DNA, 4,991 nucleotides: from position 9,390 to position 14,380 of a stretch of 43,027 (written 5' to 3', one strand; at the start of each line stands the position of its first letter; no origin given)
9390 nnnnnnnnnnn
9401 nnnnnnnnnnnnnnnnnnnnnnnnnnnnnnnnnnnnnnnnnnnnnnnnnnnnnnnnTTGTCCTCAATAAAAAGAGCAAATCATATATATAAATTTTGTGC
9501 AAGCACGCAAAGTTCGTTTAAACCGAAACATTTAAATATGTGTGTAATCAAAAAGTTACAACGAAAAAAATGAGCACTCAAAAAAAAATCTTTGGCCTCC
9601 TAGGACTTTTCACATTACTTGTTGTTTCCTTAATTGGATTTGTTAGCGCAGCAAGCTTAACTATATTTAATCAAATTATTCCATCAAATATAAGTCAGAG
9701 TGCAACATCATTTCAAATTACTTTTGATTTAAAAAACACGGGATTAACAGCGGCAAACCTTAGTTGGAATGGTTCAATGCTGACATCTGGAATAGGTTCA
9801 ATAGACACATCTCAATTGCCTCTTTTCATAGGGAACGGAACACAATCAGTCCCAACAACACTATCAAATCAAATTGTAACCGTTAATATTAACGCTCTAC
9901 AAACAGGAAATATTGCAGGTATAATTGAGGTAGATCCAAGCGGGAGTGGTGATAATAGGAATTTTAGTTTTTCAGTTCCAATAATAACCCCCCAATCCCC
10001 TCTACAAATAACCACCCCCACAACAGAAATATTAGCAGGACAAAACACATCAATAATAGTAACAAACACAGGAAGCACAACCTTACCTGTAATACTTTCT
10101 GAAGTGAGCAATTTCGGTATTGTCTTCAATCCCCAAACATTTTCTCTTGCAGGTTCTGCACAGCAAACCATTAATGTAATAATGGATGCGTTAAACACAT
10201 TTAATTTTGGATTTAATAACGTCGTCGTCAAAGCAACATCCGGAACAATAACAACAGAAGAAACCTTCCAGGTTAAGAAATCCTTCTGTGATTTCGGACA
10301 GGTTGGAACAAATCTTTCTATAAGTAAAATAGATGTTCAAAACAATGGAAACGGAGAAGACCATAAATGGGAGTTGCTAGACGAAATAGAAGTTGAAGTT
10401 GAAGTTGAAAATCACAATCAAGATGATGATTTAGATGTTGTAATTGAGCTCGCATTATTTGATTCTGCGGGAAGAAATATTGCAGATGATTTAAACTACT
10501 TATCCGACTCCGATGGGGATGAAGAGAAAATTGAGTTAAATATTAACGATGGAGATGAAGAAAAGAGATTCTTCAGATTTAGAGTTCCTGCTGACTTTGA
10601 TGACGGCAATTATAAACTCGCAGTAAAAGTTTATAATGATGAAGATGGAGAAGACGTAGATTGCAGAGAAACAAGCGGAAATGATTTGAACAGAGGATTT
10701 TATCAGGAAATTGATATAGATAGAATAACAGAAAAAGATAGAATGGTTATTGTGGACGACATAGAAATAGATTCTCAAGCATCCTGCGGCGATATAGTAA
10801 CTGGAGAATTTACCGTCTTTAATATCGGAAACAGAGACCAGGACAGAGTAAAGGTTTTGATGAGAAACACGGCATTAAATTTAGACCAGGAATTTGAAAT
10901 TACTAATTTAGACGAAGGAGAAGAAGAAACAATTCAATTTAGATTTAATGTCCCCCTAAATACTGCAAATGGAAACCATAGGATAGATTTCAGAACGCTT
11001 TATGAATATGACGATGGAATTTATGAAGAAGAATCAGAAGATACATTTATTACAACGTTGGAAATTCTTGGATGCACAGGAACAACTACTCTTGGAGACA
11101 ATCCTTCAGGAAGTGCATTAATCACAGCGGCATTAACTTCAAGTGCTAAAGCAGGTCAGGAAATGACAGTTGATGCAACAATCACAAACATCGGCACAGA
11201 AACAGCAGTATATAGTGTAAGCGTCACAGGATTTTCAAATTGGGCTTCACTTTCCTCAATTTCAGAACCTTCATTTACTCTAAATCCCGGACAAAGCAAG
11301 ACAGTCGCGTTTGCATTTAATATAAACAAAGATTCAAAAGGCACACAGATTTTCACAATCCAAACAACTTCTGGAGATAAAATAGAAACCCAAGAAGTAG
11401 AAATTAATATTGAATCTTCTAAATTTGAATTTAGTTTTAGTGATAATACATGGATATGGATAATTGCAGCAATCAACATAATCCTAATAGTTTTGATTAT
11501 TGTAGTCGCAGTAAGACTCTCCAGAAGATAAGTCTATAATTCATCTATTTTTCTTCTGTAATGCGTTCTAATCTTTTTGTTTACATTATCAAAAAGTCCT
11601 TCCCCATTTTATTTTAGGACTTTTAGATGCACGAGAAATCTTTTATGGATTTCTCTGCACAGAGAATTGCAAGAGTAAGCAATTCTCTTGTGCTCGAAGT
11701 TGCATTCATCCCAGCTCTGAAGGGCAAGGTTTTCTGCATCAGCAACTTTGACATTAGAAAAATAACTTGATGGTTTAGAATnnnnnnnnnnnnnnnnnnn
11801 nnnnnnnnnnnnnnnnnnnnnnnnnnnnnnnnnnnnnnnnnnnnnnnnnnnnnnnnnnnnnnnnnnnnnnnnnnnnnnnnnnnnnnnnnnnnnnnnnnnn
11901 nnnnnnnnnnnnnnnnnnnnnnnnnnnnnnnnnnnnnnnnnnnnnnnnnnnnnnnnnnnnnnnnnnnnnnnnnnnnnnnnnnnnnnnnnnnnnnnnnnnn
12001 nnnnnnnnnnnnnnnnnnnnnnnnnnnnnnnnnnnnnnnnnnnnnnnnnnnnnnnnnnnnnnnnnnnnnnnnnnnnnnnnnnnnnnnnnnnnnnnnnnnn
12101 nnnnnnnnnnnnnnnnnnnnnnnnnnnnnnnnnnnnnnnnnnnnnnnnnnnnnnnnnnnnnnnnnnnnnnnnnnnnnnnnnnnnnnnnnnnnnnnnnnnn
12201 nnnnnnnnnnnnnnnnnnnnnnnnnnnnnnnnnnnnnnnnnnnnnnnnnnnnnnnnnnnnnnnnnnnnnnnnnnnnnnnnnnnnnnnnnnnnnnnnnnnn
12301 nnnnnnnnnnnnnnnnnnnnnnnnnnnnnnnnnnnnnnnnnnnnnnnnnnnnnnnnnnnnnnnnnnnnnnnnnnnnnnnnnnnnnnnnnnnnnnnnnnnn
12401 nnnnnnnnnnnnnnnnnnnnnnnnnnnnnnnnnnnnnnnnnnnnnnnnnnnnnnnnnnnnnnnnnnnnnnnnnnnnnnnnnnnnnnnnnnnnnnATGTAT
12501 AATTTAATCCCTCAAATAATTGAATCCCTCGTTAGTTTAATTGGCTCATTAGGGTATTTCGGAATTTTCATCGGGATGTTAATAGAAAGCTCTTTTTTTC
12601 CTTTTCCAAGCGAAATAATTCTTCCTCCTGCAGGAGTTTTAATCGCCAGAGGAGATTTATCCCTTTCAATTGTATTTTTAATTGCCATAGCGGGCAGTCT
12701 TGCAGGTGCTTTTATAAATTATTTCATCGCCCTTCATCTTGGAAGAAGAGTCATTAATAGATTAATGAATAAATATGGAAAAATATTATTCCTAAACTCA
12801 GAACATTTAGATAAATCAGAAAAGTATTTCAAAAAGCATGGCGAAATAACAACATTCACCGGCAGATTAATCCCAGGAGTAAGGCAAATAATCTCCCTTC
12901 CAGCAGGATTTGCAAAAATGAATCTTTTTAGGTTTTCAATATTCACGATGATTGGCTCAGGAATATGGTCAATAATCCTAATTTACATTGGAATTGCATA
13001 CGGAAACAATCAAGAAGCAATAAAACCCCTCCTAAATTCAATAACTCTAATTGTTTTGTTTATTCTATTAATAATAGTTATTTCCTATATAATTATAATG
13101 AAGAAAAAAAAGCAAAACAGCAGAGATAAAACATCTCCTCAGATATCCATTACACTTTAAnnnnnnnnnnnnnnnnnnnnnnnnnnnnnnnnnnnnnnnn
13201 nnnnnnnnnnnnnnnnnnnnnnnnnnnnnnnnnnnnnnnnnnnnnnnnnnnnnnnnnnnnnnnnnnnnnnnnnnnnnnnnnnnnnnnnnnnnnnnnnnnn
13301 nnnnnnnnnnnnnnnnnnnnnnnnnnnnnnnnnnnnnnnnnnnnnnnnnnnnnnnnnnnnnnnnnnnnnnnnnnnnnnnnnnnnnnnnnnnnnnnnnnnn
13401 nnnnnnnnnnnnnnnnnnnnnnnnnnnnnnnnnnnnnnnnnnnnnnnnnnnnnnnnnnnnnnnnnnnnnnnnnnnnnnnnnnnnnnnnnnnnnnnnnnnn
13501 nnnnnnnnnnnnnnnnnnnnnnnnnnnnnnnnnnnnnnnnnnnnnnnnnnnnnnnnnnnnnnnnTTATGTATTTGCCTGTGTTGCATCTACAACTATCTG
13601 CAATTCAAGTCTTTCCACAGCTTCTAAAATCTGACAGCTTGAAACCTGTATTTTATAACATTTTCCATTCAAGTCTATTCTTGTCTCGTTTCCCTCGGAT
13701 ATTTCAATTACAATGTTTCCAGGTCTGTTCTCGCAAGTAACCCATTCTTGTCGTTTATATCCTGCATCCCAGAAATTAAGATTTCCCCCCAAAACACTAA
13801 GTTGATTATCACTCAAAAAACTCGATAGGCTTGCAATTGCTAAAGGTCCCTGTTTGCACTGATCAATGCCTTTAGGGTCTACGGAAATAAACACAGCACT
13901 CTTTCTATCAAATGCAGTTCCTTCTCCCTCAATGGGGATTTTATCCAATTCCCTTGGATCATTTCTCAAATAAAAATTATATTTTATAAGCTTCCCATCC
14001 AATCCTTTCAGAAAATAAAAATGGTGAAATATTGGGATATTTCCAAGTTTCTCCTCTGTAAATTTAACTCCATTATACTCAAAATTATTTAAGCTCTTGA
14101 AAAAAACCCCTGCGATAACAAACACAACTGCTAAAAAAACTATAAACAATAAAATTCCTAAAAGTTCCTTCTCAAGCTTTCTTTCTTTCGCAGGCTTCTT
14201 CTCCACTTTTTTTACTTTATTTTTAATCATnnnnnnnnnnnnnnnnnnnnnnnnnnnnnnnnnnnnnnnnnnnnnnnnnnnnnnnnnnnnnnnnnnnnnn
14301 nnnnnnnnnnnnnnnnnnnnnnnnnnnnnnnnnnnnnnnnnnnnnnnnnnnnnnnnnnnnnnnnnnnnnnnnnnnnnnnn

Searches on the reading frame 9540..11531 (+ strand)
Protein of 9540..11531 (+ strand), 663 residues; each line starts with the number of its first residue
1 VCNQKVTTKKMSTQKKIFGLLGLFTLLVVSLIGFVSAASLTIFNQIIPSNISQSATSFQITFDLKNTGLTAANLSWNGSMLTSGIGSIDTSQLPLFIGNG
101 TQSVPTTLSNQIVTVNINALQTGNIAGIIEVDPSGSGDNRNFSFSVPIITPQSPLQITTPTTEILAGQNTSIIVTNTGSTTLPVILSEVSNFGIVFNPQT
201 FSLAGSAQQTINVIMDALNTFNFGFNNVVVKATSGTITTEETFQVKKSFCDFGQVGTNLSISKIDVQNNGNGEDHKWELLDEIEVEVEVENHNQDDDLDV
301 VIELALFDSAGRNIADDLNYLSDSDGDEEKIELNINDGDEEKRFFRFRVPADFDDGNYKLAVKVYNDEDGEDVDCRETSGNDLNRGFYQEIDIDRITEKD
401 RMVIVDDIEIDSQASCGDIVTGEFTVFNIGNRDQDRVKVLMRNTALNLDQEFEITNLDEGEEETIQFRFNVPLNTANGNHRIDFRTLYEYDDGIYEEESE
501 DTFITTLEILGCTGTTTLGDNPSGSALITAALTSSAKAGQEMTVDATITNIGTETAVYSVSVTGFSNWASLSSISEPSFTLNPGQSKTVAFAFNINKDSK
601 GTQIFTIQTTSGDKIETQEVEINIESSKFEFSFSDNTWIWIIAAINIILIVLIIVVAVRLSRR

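Call 15: search_protein_families(library=pfam, proteins=[window:9540-11531:+], max_evalue=0.001)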
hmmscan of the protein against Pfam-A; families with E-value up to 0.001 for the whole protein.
window:9540-11531:+ (663 aa): 6 families
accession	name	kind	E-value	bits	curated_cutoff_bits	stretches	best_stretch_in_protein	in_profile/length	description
PF07705.17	CARDB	-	1.9e-06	28.4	22.7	0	532-616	11-90/101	CARDB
PF10699.14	HAP2-GCS1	-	6.7e-05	22.1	27.4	1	539-626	383-469/515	Male gamete fusion factor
PF10633.15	NPCBM_assoc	-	0.00013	22.6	24.4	0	537-607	2-73/78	NPCBM-associated, NEW3 domain of alpha-galactosidase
PF22544.2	HYDIN_VesB_CFA65-like_Ig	-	0.00015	22.4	25.5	0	535-615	14-90/100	HYDIN/CFA65/VesB-like, Ig-like domain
PF11614.14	FixG_C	-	0.0002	21.9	25.6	0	547-619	38-111/119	IG-like fold at C-terminal of FixG, putative oxidoreductase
PF14524.12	Wzt_C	-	0.00036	21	30.4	0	426-475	50-96/143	Wzt C-terminal domain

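Call 99: search_solved_structures(query=window:9540-11531:+, max_evalue=1)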
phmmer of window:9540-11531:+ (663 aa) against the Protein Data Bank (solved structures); distinct sequences matched with E-value up to 1: 1.
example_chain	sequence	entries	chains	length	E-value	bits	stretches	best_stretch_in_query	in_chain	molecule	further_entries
9j66_B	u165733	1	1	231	0.45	12.2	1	8-119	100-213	CAV-C65 Heavy chain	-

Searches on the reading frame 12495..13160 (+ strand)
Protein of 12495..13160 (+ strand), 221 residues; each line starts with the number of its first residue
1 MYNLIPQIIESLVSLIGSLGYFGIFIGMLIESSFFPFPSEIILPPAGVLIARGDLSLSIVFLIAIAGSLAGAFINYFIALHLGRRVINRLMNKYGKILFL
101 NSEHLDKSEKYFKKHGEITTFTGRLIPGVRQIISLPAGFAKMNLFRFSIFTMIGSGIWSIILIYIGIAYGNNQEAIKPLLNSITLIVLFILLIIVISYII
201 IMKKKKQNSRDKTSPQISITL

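Call 15: search_protein_families(library=pfam, proteins=[window:12495-13160:+], max_evalue=0.001)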
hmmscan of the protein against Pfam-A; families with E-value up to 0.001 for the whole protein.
window:12495-13160:+ (221 aa): 2 families
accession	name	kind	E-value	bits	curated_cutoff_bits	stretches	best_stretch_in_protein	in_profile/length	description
PF09335.16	VTT_dom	-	2e-23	83.6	33.9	1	37-166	1-121/123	VTT domain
PF00664.28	ABC_membrane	-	0.00056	20.1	28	0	8-166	9-149/274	ABC transporter transmembrane region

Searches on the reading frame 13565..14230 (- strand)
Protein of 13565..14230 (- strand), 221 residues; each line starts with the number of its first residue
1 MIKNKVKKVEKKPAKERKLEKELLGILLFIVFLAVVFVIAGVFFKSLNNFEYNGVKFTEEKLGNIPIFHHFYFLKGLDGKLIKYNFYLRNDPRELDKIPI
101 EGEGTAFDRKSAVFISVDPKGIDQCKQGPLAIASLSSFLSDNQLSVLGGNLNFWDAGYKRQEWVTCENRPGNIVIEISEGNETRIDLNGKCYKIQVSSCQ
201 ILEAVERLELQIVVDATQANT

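Call 12: search_protein_families(library=pfam, proteins=[window:13565-14230:-], max_evalue=0.05)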
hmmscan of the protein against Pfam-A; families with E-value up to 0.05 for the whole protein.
window:13565-14230:- (221 aa): 1 family
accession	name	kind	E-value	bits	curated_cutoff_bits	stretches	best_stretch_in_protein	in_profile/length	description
PF18916.5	Lycopene_cyc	-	0.00017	22.5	27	1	17-74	23-79/92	Lycopene cyclase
